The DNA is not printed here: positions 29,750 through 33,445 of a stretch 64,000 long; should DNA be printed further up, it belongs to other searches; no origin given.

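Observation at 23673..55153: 31.5-kb, 25-gene co-directional anaerobic 2-oxoacid / acyl-CoA catabolic supercluster with no assignable substrate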

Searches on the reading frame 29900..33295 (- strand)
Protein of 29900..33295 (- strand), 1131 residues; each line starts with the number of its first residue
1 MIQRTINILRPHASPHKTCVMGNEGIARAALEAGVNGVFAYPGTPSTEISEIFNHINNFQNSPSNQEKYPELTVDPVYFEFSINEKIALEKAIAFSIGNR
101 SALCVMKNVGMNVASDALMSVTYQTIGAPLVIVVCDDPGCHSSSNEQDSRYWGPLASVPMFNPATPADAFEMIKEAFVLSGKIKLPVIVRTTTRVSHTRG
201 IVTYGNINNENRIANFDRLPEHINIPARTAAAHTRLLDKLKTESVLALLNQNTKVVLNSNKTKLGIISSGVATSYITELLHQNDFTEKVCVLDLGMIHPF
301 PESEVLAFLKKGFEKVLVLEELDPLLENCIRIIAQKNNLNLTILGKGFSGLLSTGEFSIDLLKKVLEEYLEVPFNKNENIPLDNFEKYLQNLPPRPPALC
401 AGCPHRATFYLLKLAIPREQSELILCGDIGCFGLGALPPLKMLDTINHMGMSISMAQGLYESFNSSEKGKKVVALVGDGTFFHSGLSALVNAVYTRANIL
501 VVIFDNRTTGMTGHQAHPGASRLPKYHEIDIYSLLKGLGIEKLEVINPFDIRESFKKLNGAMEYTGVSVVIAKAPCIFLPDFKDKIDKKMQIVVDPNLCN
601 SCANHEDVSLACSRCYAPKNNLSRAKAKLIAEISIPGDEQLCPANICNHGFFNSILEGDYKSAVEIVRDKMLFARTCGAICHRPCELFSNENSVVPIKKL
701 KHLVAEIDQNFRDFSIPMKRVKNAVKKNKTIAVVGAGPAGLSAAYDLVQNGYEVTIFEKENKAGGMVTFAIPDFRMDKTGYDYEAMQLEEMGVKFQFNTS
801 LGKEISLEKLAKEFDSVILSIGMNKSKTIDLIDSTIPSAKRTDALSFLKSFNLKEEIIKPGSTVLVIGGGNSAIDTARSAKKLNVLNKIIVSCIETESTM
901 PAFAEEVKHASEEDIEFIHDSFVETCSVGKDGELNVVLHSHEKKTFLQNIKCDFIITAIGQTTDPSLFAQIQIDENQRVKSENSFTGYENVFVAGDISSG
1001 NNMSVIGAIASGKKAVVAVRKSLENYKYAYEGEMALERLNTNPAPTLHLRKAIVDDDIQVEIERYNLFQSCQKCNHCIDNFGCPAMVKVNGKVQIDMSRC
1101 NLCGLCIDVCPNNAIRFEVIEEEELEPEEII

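Call 6: search_protein_families(library=pfam, proteins=[window:29900-33295:-], max_evalue=0.001)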
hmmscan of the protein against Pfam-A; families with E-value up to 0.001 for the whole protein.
window:29900-33295:- (1131 aa): 23 families
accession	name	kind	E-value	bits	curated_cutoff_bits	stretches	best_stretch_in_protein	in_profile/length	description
PF07992.20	Pyr_redox_2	-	9.1e-25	88.1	26.1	1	730-1012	2-291/291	Pyridine nucleotide-disulphide oxidoreductase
PF02775.26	TPP_enzyme_C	-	3.4e-20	72.8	21.9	1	428-570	1-149/151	Thiamine pyrophosphate enzyme, C-terminal TPP binding domain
PF13450.12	NAD_binding_8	-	7.9e-11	42.5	21.9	1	733-768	1-36/68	NAD(P)-binding Rossmann-like domain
PF13738.12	Pyr_redox_3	-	1.3e-10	41.5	30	1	860-995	163-305/305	Pyridine nucleotide-disulphide oxidoreductase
PF00070.33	Pyr_redox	-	1.4e-08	35.5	22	0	731-800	2-62/82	Pyridine nucleotide-disulphide oxidoreductase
PF01593.30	Amino_oxidase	-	2.3e-08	34.2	19.8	1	739-767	2-31/443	Flavin containing amine oxidoreductase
PF00037.32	Fer4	-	2.5e-08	33.8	21.1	1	1093-1116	1-24/24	4Fe-4S binding domain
PF01266.30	DAO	-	3.8e-07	30.4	27.9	1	731-764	2-35/353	FAD dependent oxidoreductase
PF12831.13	FAD_oxidored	-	6.6e-07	29.4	27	1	731-771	2-42/416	FAD dependent oxidoreductase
PF13292.11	DXP_synthase_N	-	7.3e-07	29.2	21.2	1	447-508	111-173/274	1-deoxy-D-xylulose-5-phosphate synthase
PF01855.24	POR_N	-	3.9e-06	27.2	27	0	159-216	121-179/231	Pyruvate flavodoxin/ferredoxin oxidoreductase, thiamine diP-bdg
PF12837.12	Fer4_6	-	6.7e-06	26.2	25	1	1092-1115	1-24/24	4Fe-4S binding domain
PF01946.23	Thi4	-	9.7e-06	25.4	26.2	1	729-766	18-56/235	Thi4 family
PF03486.20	HI0933_like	-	9.8e-06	25.6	50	1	730-765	2-37/244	HI0933-like protein Rossmann domain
PF00890.30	FAD_binding_2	-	1.2e-05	25.2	20.4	1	731-770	2-41/414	FAD binding domain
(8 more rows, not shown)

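Call 11: find_homologous_proteins(query=window:29900-33295:-, max_evalue=1e-20)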
Query window:29900-33295:- (1131 aa): 5386 proteins with E <= 1e-20 among 8000 candidates; the best 120 are listed.
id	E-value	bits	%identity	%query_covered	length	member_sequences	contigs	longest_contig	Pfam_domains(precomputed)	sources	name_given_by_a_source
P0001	0.0e+0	2567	100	100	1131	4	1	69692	PF01855.25,PF13450.13,PF07992.21,PF13292.12,PF12837.13,PF00070.34,PF03486.21,PF12831.14,PF01946.24,PF01266.31,PF02775.27,PF01593.31,PF00890.31,PF00037.33,PF13738.13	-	-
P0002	0.0e+0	2229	85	99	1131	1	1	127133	PF01855.25,PF13450.13,PF07992.21,PF13292.12,PF12837.13,PF00070.34,PF03486.21,PF12831.14,PF01946.24,PF01266.31,PF02775.27,PF01593.31,PF00890.31,PF00037.33,PF13738.13,PF01262.28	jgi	-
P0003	0.0e+0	2175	83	99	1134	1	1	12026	PF01855.25,PF13450.13,PF07992.21,PF13292.12,PF12837.13,PF00070.34,PF03486.21,PF12831.14,PF01946.24,PF01266.31,PF02775.27,PF01593.31,PF00890.31,PF00037.33,PF13738.13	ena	-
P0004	0.0e+0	2148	82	100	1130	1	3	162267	PF01855.25,PF13450.13,PF07992.21,PF13292.12,PF12837.13,PF00070.34,PF03486.21,PF12831.14,PF01266.31,PF02775.27,PF01593.31,PF00037.33,PF13738.13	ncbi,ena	-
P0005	0.0e+0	2063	79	99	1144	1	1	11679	PF01855.25,PF13450.13,PF07992.21,PF13292.12,PF12837.13,PF00070.34,PF12831.14,PF01946.24,PF01266.31,PF02775.27,PF01593.31,PF00037.33,PF13738.13,PF01262.28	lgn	-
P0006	0.0e+0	2022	77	100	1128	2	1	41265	PF01855.25,PF13450.13,PF07992.21,PF13292.12,PF00070.34,PF03486.21,PF12831.14,PF01946.24,PF01266.31,PF02775.27,PF01593.31,PF00890.31,PF00037.33,PF13738.13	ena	-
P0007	0.0e+0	2008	76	100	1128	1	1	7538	PF01855.25,PF13450.13,PF07992.21,PF13292.12,PF12837.13,PF00070.34,PF03486.21,PF01494.26,PF12831.14,PF01266.31,PF02775.27,PF01593.31,PF00890.31,PF00037.33,PF13738.13,PF01262.28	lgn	-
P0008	0.0e+0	1976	76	99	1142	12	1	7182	PF13450.13,PF07992.21,PF13292.12,PF12837.13,PF00070.34,PF03486.21,PF12831.14,PF01266.31,PF02775.27,PF01593.31,PF00890.31,PF00037.33,PF13738.13,PF01262.28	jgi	-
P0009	0.0e+0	1972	74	77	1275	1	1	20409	PF01855.25,PF04480.19,PF13450.13,PF07992.21,PF13292.12,PF12837.13,PF00070.34,PF03486.21,PF01134.29,PF12831.14,PF01946.24,PF01266.31,PF02775.27,PF01593.31,PF00890.31,PF00037.33,PF13738.13,PF18741.8,PF01262.28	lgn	-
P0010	0.0e+0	1965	76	99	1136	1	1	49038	PF01855.25,PF13450.13,PF07992.21,PF13292.12,PF12837.13,PF00070.34,PF03486.21,PF01134.29,PF01946.24,PF01266.31,PF02775.27,PF01593.31,PF00037.33,PF13738.13,PF01262.28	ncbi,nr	ncbi:MAG: thiamine pyrophosphate-dependent enzyme [Bacteroidetes bacterium]|nr:thiamine pyrophosphat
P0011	0.0e+0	1938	74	99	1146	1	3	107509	PF01855.25,PF13450.13,PF07992.21,PF13292.12,PF12837.13,PF00070.34,PF13484.12,PF12831.14,PF01946.24,PF01266.31,PF02775.27,PF01593.31,PF00037.33,PF13738.13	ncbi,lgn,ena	-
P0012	0.0e+0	1936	74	100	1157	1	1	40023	PF01855.25,PF13450.13,PF07992.21,PF13292.12,PF12837.13,PF00070.34,PF03486.21,PF12831.14,PF01946.24,PF01266.31,PF02775.27,PF01593.31,PF00890.31,PF00037.33,PF13738.13,PF01262.28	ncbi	-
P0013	0.0e+0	1924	73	100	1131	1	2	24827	PF01855.25,PF13450.13,PF07992.21,PF13292.12,PF12837.13,PF00070.34,PF03486.21,PF12831.14,PF01946.24,PF01266.31,PF02775.27,PF01593.31,PF00890.31,PF00037.33,PF13738.13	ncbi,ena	-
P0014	0.0e+0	1911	73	99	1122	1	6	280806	PF13450.13,PF07992.21,PF13292.12,PF12837.13,PF00070.34,PF03486.21,PF12831.14,PF01946.24,PF01266.31,PF02775.27,PF01593.31,PF14691.12,PF00037.33,PF13738.13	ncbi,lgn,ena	-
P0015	0.0e+0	1896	72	100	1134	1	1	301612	PF01855.25,PF13450.13,PF07992.21,PF13292.12,PF12837.13,PF00070.34,PF03853.22,PF12831.14,PF01266.31,PF02775.27,PF01593.31,PF14691.12,PF00037.33,PF13738.13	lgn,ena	-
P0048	0.0e+0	1613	63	99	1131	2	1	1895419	PF01855.25,PF13241.13,PF13450.13,PF07992.21,PF12837.13,PF00070.34,PF03486.21,PF12831.14,PF01946.24,PF01266.31,PF02775.27,PF01593.31,PF14691.12,PF00890.31,PF00037.33,PF13738.13,PF01262.28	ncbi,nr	ncbi:MAG: FAD-dependent oxidoreductase [Crocinitomicaceae bacterium]|nr:FAD-dependent oxidoreductase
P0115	0.0e+0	1398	55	99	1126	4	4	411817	PF13450.13,PF07992.21,PF13292.12,PF12837.13,PF00070.34,PF03486.21,PF01266.31,PF02775.27,PF01593.31,PF14691.12,PF00037.33,PF13738.13,PF01262.28,PF13237.12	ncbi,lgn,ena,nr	ncbi:MAG: FAD-dependent oxidoreductase [Candidatus Competibacteraceae bacterium]|nr:FAD-dependent ox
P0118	0.0e+0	1392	53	98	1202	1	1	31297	PF01855.25,PF00743.26,PF13450.13,PF07992.21,PF00070.34,PF01946.24,PF01266.31,PF02775.27,PF01593.31,PF14691.12,PF00890.31,PF13738.13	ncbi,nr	ncbi:MAG: FAD-dependent oxidoreductase [Candidatus Hatepunaea meridiana]|nr:FAD-dependent oxidoreduc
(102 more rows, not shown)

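Call 12: find_encoding_contigs(protein=P0004, flank=10000, max_places=2)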
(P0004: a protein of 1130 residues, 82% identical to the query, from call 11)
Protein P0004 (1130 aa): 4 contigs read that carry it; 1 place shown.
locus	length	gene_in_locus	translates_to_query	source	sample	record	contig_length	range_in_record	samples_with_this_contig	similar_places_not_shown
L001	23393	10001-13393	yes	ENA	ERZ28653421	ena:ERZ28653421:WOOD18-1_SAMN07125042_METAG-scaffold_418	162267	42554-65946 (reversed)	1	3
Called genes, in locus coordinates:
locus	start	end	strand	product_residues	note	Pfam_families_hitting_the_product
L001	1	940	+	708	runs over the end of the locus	PF05378:Hydant_A_N, PF01968:Hydantoinase_A, PF19278:Hydant_A_C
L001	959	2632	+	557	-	PF02538:Hydantoinase_B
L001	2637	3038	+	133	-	PF01042:Ribonuc_L-PSP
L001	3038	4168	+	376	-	PF02771:Acyl-CoA_dh_N, PF02770:Acyl-CoA_dh_M, PF00441:Acyl-CoA_dh_1, PF08028:Acyl-CoA_dh_2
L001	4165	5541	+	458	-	PF08545:ACP_syn_III (faint), PF12172:zf-ChsH2 (weak), PF01796:OB_ChsH2_C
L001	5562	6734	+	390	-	PF00108:Thiolase_N, PF00109:ketoacyl-synt (faint), PF02803:Thiolase_C, PF22691:Thiolase_C_1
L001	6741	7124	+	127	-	PF02310:B12-binding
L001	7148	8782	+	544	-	PF01642:MM_CoA_mutase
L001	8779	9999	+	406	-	PF02515:CoA_transf_3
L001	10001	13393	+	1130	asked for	PF02775:TPP_enzyme_C, PF13292:DXP_synthase_N (weak), PF01266:DAO (weak), PF01593:Amino_oxidase (weak), PF07992:Pyr_redox_2, PF13450:NAD_binding_8, PF00037:Fer4, PF12837:Fer4_6 (weak), +5 more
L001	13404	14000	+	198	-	PF01558:POR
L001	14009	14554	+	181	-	PF00111:Fer2 (weak), PF01799:Fer2_2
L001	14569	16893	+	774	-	PF01315:Ald_Xan_dh_C, PF02738:MoCoBD_1, PF20256:MoCoBD_2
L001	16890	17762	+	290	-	PF00291:PALP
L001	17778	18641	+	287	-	PF00941:FAD_binding_5, PF03450:CO_deh_flav_C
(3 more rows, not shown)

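Call 13: find_encoding_contigs(protein=P0048, flank=10000, max_places=2)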
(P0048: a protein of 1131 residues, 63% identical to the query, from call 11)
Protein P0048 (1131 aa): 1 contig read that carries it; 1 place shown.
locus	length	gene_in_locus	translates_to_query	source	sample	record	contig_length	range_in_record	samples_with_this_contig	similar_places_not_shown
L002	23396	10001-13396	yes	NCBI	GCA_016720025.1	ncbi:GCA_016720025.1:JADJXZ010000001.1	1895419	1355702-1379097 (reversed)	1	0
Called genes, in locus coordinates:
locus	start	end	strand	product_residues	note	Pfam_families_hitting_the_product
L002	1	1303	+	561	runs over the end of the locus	PF02538:Hydantoinase_B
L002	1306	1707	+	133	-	PF01042:Ribonuc_L-PSP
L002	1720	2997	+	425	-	PF00155:Aminotran_1_2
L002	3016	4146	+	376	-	PF02771:Acyl-CoA_dh_N, PF02770:Acyl-CoA_dh_M, PF00441:Acyl-CoA_dh_1, PF08028:Acyl-CoA_dh_2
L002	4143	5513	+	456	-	PF08545:ACP_syn_III (weak), PF12172:zf-ChsH2 (weak)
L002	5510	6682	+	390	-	PF00108:Thiolase_N, PF00109:ketoacyl-synt (faint), PF02803:Thiolase_C, PF22691:Thiolase_C_1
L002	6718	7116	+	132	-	PF02310:B12-binding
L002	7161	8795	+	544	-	PF01642:MM_CoA_mutase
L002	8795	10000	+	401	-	PF02515:CoA_transf_3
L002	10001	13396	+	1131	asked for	PF02775:TPP_enzyme_C, PF14691:Fer4_20 (weak), PF00890:FAD_binding_2 (weak), PF01266:DAO (weak), PF07992:Pyr_redox_2, PF13450:NAD_binding_8, PF13738:Pyr_redox_3 (weak), PF00037:Fer4, +9 more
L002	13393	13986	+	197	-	PF01558:POR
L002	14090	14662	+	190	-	-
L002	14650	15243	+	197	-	-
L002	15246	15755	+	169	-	PF00111:Fer2, PF13085:Fer2_3 (weak), PF01799:Fer2_2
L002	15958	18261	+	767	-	PF01315:Ald_Xan_dh_C, PF02738:MoCoBD_1, PF20256:MoCoBD_2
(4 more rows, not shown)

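Call 34: search_protein_families(library=ncbifam, proteins=[window:29900-33295:-], max_evalue=1e-8)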
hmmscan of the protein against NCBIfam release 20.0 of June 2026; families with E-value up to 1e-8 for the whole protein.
window:29900-33295:- (1131 aa): 32 families (the best 25 are shown)
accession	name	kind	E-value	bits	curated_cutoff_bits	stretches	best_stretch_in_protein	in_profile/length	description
TIGR03336.1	IOR_alpha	equivalog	2.7e-177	590.7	650.9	2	17-616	2-568/595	indolepyruvate ferredoxin oxidoreductase subunit alpha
NF009410.0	PRK12771.1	subfamily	3.8e-80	270.1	516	1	635-1117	47-562/566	NAD(P)-binding protein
NF009454.0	PRK12814.1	equivalog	9.6e-63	212.6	916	1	639-1028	105-505/657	putative NADPH-dependent glutamate synthase small subunit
TIGR03315.1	Se_ygfK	equivalog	5.3e-60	202.9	835.3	1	651-1114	460-937/1012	putative selenate reductase subunit YgfK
NF010590.0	PRK13984.1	equivalog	2.2e-57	194.6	946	1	640-1025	200-608/611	putative oxidoreductase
NF009414.0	PRK12778.1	equivalog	6e-53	180.2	1103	1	640-1024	341-750/752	bifunctional dihydroorotate dehydrogenase B NAD binding subunit/NADPH-dependent glutamate synthase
TIGR01316.1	gltA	equivalog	6e-53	180.2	471.75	1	642-1020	42-446/449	NADPH-dependent glutamate synthase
TIGR01318.1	gltD_gamma_fam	subfamily_domain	3e-41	141.5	482.95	1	641-1019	53-461/467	glutamate synthase, small subunit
TIGR01317.1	GOGAT_sm_gam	subfamily_domain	5.8e-40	137.6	447.7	1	641-879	57-301/485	glutamate synthase small subunit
NF009409.0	PRK12770.1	subfamily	2.2e-39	135.5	343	1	722-1025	12-352/360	putative glutamate synthase subunit beta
NF009413.0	PRK12775.1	equivalog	4.3e-39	134.1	1895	1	640-1080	343-808/1006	putative trifunctional 2-polyprenylphenol hydroxylase/glutamate synthase subunit beta/ferritin domain-containing protein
NF009408.0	PRK12769.1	equivalog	6.5e-37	127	1003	1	649-1018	247-646/659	formate-dependent uric acid utilization protein AegA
NF009589.0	PRK13030.1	subfamily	9.5e-34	116.3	816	1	107-525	125-553/1170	indolepyruvate ferredoxin oxidoreductase family protein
NF045663.1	diclust_near_Sec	equivalog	6.4e-33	113.8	530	1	639-826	21-202/759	pyridine nucleotide-disulfide oxidoreductase/dicluster-binding protein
NF009451.0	PRK12809.1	equivalog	5e-31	107.7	1154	1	643-937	224-526/639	formate-dependent uric acid utilization protein YgfT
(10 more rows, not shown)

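Call 39: find_encoding_contigs(protein=P0002, flank=10000, max_places=1)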
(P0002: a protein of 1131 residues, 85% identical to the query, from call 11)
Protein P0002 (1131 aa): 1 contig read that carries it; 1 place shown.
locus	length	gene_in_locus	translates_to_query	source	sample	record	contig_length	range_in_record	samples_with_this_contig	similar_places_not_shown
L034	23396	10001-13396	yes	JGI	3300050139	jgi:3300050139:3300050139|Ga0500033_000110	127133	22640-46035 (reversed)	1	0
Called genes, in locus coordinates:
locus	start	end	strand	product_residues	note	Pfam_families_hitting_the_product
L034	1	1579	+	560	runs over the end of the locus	PF02538:Hydantoinase_B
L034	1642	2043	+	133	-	PF01042:Ribonuc_L-PSP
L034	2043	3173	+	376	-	PF02771:Acyl-CoA_dh_N, PF02770:Acyl-CoA_dh_M, PF00441:Acyl-CoA_dh_1, PF08028:Acyl-CoA_dh_2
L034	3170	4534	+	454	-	PF08545:ACP_syn_III (weak), PF01796:OB_ChsH2_C (weak)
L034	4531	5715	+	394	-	PF00108:Thiolase_N, PF00109:ketoacyl-synt (weak), PF02803:Thiolase_C, PF22691:Thiolase_C_1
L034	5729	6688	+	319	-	-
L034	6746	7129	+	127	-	PF02310:B12-binding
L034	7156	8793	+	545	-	PF01642:MM_CoA_mutase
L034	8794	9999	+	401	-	PF02515:CoA_transf_3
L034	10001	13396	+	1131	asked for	PF02775:TPP_enzyme_C, PF13292:DXP_synthase_N (weak), PF00890:FAD_binding_2 (weak), PF01266:DAO, PF07992:Pyr_redox_2, PF12831:FAD_oxidored (weak), PF13450:NAD_binding_8, PF00037:Fer4, +8 more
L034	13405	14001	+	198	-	PF01558:POR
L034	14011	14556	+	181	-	PF00111:Fer2 (weak), PF01799:Fer2_2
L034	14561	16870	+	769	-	PF01315:Ald_Xan_dh_C, PF02738:MoCoBD_1, PF20256:MoCoBD_2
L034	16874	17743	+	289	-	PF00941:FAD_binding_5, PF03450:CO_deh_flav_C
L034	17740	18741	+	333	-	PF00155:Aminotran_1_2, PF04864:Alliinase_C (weak)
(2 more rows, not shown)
